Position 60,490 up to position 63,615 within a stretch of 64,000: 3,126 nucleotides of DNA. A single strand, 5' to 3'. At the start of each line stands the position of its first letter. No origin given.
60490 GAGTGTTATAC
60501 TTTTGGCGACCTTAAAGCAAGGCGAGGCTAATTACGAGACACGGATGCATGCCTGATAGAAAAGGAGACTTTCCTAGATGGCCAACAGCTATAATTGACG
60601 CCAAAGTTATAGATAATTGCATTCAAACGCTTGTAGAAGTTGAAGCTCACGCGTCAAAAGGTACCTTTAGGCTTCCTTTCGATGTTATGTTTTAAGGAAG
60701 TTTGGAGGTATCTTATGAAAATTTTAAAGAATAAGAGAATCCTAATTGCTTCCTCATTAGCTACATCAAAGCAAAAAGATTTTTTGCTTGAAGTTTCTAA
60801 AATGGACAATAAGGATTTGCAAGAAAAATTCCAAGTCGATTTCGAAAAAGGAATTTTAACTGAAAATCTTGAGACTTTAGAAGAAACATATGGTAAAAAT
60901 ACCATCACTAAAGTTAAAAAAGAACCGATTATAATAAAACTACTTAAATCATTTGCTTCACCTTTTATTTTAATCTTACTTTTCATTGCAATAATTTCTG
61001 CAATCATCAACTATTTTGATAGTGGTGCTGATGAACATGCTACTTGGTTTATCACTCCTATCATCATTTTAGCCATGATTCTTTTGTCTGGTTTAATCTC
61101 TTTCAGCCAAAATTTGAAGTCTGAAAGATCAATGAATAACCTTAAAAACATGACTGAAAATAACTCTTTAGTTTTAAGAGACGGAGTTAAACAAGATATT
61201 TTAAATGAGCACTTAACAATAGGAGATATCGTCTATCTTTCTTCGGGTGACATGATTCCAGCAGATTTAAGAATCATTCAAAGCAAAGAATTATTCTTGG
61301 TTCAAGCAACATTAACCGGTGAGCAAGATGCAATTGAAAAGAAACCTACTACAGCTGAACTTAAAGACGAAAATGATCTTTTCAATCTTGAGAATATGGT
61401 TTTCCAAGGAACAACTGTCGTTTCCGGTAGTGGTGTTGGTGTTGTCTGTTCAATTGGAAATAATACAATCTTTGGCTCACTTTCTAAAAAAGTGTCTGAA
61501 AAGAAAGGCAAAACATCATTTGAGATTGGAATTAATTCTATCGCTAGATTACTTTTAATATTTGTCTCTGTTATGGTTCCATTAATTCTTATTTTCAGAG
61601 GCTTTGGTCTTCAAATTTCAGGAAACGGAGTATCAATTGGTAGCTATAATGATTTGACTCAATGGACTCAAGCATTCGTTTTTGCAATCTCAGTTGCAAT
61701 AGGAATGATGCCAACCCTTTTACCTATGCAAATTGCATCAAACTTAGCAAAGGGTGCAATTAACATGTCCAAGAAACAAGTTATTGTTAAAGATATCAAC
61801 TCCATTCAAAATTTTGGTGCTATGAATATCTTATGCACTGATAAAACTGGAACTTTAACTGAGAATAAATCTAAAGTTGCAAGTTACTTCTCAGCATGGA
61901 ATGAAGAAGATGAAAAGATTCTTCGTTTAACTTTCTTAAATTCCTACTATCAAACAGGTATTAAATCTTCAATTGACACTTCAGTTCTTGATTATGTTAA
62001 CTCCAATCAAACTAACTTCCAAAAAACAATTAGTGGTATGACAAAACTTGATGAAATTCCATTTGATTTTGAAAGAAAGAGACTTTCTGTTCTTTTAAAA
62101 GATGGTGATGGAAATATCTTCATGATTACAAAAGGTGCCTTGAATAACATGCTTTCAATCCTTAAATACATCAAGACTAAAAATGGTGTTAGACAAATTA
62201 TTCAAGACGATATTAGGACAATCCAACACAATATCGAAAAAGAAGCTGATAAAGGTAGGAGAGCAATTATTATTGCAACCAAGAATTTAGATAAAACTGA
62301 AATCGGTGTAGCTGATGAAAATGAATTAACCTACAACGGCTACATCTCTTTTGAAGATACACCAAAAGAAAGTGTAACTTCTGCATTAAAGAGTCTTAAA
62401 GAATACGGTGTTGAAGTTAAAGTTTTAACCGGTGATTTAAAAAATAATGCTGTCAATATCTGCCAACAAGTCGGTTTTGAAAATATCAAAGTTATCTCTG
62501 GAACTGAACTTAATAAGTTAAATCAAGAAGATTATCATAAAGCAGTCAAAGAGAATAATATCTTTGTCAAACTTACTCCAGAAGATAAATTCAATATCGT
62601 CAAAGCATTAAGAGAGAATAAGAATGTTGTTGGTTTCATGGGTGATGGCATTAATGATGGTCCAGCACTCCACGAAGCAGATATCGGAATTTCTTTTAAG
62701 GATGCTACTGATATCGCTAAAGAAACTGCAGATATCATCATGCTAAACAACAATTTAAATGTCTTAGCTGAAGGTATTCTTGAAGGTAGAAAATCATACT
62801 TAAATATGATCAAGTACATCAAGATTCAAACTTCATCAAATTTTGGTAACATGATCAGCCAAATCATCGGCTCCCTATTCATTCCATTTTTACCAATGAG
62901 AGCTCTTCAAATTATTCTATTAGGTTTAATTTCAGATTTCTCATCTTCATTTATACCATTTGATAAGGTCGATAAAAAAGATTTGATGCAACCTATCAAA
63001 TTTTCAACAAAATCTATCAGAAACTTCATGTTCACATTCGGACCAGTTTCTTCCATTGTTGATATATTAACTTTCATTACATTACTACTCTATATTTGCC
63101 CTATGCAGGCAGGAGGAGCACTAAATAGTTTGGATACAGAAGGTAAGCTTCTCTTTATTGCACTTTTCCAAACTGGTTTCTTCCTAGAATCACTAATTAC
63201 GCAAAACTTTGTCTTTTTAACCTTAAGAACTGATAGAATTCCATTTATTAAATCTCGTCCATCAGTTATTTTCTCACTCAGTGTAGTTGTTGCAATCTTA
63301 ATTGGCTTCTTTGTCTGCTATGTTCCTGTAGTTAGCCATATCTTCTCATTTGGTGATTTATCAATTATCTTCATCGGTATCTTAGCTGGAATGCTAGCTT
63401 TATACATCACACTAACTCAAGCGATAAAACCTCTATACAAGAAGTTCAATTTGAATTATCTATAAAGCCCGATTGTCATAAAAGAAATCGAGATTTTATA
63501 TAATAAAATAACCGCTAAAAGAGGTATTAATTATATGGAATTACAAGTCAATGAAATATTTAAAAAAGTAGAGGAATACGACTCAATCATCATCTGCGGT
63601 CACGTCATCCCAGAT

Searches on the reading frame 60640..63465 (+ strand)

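Call 75: search_protein_families(library=pfam, proteins=[window:60640-63465:+], max_evalue=0.00001)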
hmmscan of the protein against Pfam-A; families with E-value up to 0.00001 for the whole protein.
window:60640-63465:+ (941 aa): 5 families
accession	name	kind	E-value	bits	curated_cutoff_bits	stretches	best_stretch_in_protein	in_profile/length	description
PF00122.25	E1-E2_ATPase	-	4.3e-33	114.8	28.1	1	171-379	2-181/181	E1-E2 ATPase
PF00702.32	Hydrolase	-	8.6e-16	59.3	26.4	1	397-681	3-191/191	haloacid dehalogenase-like hydrolase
PF00690.31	Cation_ATPase_N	-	3.6e-15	55.8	20.4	1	55-120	4-69/69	Cation transporter/ATPase, N-terminus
PF00689.26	Cation_ATPase_C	-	6.9e-15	55.7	27.3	1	750-930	1-173/175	Cation transporting ATPase, C-terminus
PF13246.12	Cation_ATPase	-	5.5e-07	30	21.7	1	443-510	22-90/91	Cation transport ATPase (P-type)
